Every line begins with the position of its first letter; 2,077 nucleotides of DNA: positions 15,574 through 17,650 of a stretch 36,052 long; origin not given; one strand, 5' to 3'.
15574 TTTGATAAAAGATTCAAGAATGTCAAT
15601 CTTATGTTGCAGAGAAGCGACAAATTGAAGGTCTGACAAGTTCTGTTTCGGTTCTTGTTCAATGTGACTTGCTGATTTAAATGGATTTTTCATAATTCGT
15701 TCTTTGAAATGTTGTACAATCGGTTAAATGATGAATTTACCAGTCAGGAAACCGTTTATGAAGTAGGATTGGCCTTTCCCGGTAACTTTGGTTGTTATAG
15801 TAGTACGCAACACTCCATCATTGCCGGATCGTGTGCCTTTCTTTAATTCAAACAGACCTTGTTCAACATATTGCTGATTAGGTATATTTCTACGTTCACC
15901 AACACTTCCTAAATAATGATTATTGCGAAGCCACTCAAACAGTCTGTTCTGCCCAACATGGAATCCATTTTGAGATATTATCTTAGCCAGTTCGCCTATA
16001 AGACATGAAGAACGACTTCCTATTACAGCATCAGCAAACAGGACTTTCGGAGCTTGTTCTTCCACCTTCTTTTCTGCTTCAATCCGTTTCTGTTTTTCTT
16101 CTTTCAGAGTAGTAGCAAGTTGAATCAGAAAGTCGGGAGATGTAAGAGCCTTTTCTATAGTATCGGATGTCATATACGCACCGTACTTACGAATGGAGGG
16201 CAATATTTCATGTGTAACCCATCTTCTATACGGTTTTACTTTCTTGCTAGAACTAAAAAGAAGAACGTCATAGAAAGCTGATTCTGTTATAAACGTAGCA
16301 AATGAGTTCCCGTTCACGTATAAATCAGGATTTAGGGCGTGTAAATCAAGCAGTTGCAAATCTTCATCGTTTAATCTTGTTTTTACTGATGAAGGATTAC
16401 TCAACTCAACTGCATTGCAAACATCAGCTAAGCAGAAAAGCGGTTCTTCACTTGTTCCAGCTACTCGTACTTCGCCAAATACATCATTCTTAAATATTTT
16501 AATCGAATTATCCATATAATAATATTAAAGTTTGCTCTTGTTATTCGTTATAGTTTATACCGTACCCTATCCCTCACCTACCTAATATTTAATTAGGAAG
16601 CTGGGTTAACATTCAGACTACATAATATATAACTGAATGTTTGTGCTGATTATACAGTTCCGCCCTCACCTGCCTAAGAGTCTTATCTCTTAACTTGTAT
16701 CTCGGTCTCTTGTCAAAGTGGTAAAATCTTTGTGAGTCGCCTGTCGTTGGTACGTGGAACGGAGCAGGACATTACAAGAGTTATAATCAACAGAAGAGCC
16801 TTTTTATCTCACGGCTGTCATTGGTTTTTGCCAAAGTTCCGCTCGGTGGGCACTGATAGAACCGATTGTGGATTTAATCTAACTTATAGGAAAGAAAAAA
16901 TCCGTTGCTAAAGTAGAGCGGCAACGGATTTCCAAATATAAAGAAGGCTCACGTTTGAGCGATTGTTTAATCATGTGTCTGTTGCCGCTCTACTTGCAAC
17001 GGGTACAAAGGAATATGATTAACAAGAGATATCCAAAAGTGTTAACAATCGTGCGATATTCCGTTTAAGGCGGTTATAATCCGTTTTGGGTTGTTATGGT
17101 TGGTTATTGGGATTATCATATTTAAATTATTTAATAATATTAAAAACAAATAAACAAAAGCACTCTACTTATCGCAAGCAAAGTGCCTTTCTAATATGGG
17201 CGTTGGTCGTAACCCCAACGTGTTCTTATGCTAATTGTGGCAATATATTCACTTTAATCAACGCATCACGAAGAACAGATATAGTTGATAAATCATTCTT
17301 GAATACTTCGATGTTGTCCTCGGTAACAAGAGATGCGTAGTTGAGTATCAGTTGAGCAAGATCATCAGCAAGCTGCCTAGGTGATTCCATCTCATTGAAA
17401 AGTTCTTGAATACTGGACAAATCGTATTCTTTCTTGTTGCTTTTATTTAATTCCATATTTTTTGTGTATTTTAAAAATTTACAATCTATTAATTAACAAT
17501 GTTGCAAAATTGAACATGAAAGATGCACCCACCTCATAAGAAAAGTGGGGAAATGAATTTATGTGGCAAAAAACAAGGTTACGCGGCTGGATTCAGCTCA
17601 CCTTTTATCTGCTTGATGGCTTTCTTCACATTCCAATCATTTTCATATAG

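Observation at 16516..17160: A 650-nt ORF-free leader in front of antirepressor 1 carries a terminator/anti-terminator switch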

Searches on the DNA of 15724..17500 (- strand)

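Call 6: search_rna_families(source=window, start=16300, end=17500, threshold=evalue, max_evalue=10, show_alignments=4)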
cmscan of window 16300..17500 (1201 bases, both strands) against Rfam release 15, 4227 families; matches with E-value up to 10: 8.
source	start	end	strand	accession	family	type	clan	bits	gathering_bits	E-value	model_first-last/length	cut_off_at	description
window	16875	17038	-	RF00399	SNORA24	Gene; snRNA; snoRNA; HACA-box;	-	21.3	40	0.34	1-131/131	no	Small nucleolar RNA SNORA24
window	16902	17002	+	RF04161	mir-3688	Gene; miRNA;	-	20.7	84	0.34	1-88/88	no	mir-3688 microRNA precursor family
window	16906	17001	-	RF03598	MIR6024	Gene; miRNA;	-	20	72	0.45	1-99/99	no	MIR6024 microRNA precursor family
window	17128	17181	-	RF02108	DLEU2_4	Gene; lncRNA;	-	19.6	40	0.34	1-58/58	no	Deleted in lymphocytic leukemia 2 conserved region 4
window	16902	17002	-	RF04161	mir-3688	Gene; miRNA;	-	17.6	84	2.4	1-88/88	no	mir-3688 microRNA precursor family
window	16902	17001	+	RF04246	MIR169_8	Gene; miRNA;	CL00098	16.8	107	5.8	1-137/137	no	MIR169_8 microRNA precursor family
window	16708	16776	-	RF02979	freshwater-1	Gene; sRNA;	-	15.2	72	3.5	1-62/62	no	freshwater-1 RNA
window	17096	17189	+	RF01822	RsaJ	Gene; sRNA;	-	13.4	100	2.2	1-287/287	no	RNA Staph. aureus A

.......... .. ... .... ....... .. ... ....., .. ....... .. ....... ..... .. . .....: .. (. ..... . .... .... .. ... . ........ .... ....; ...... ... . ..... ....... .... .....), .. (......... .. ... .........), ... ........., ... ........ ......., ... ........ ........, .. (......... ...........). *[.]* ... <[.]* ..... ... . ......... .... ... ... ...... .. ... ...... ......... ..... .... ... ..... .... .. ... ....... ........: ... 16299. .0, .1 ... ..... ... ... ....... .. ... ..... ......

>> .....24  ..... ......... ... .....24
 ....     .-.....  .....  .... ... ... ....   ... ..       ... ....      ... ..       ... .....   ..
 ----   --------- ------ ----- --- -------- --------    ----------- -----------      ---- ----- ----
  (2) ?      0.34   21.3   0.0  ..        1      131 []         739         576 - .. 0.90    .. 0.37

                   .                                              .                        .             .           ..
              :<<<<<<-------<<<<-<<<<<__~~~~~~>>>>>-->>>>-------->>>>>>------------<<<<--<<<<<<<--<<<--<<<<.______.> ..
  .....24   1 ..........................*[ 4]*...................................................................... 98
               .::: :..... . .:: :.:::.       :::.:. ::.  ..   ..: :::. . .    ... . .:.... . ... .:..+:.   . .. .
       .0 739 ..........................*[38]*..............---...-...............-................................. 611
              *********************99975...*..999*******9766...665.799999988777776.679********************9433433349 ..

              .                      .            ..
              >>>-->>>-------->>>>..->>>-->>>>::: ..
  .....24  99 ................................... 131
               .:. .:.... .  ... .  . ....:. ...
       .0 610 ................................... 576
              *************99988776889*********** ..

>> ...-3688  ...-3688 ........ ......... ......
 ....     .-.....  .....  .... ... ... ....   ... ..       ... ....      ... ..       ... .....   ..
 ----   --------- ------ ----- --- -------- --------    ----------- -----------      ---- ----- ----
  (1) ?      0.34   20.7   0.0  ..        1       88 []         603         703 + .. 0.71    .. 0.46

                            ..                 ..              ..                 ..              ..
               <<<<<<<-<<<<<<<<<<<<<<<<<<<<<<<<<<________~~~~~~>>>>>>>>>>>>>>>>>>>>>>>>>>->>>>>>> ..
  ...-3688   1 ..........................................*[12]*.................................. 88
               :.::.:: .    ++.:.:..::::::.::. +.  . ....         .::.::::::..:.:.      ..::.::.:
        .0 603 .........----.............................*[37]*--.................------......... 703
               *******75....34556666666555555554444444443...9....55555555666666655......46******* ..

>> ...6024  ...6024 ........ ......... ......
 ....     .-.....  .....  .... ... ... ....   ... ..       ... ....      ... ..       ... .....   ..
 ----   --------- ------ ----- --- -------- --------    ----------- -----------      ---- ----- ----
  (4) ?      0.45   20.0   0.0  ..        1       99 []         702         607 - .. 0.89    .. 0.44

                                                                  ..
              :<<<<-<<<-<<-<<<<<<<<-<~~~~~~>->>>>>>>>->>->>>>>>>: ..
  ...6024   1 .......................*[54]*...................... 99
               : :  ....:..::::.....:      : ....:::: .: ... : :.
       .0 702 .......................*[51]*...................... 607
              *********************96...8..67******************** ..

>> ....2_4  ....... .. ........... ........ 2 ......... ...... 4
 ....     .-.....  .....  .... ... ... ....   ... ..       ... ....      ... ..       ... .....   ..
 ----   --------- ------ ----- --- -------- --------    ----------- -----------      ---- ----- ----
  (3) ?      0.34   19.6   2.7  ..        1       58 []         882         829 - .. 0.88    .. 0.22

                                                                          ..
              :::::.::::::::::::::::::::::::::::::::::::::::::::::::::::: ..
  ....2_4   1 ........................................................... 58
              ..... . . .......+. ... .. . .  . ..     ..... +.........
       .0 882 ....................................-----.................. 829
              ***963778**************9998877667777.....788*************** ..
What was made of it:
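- On Terminator/antiterminator transcription attenuator: No Rfam aptamer matches (call 6).
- On c4 antisense RNA clan (Rfam CL00128: C4, c4-2): There are no c4 hits in 16300..17500 even at E <= 10 (call 6).
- On Known riboswitch or other Rfam family: The best hits are chance miRNA or snoRNA models at 20-21 bits, against gathering scores of 40-84 (call 6).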

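Call 8: search_dna_similar(query=window:16400-17300:-, collection=phages, mode=distant, max_rows=30)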
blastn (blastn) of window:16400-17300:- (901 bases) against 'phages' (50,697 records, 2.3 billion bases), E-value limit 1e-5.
Records with a match: 1; places in all: 1; records where one place covers at least 80% of the query: 0.
Best place of each record, by identity: 95-99% 1.
By first word of the organism name: Bacteriophage 1.
By host as written in the record: - 1.
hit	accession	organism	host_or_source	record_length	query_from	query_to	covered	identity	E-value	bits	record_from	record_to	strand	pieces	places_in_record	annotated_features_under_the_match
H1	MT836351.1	Bacteriophage sp.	human fecal samples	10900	282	901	44%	96.0%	3e-101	640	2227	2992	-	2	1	record has no annotation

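Call 10: get_annotated_region(hit=H1, flank=3000)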
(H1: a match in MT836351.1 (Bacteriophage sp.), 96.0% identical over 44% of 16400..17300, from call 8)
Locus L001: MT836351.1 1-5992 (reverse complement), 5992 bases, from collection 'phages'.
description: UNVERIFIED: Bacteriophage sp. clone scaffold_1992 genomic sequence.
organism: Bacteriophage sp. (NCBI taxid 38018)
taxonomy: Viruses
host: -; source: human fecal samples; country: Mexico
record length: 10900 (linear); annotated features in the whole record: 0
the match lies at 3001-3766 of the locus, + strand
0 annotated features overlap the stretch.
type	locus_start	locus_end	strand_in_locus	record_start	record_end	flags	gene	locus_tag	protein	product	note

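Call 29: build_rna_model(alignment_id=A2, structure=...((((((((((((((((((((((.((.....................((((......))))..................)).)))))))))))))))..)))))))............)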
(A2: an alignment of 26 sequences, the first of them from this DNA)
Model R1 built from alignment A2 (26 sequences, 120 columns); structure: as given.
model positions 113; base pairs 28; branch points 0; effective number of sequences 0.9; information 0.589 bits per position. Calibrated on 0.2 Mb of random sequence (short: E-values are rough).
structure used (alignment columns):
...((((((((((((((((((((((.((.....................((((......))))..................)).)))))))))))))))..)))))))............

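Call 30: search_with_rna_model(model_id=R1, source=window, filters=off, max_evalue=10, show_alignments=3)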
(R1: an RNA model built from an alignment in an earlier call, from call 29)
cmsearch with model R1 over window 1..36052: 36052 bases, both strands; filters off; matches with E-value up to 10: 32.
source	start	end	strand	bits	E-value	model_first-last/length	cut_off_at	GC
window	16890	17005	-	135.4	2.6e-39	1-113/113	no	0.42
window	16899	17014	+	48.1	2.3e-12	1-113/113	no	0.43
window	10976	11008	-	13.9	0.081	1-113/113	no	0.3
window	11620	11658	+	13.2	0.13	1-113/113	no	0.26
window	19221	19259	-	13.2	0.14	1-113/113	no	0.38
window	19230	19268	+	11.5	0.45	1-113/113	no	0.36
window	18437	18524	-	10.8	0.71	1-113/113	no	0.42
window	25764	25824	-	9.6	1.8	1-113/113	no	0.28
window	32418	32495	+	9.3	2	1-113/113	no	0.4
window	17891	17946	+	9.2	2.3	1-113/113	no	0.45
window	5813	5892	+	9.2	2.3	1-113/113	no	0.36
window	8197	8242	+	9.1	2.5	1-113/113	no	0.35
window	2497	2556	+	9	2.6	1-113/113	no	0.33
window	12179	12211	-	9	2.6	1-113/113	no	0.42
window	10308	10350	-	8.9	2.8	1-113/113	no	0.51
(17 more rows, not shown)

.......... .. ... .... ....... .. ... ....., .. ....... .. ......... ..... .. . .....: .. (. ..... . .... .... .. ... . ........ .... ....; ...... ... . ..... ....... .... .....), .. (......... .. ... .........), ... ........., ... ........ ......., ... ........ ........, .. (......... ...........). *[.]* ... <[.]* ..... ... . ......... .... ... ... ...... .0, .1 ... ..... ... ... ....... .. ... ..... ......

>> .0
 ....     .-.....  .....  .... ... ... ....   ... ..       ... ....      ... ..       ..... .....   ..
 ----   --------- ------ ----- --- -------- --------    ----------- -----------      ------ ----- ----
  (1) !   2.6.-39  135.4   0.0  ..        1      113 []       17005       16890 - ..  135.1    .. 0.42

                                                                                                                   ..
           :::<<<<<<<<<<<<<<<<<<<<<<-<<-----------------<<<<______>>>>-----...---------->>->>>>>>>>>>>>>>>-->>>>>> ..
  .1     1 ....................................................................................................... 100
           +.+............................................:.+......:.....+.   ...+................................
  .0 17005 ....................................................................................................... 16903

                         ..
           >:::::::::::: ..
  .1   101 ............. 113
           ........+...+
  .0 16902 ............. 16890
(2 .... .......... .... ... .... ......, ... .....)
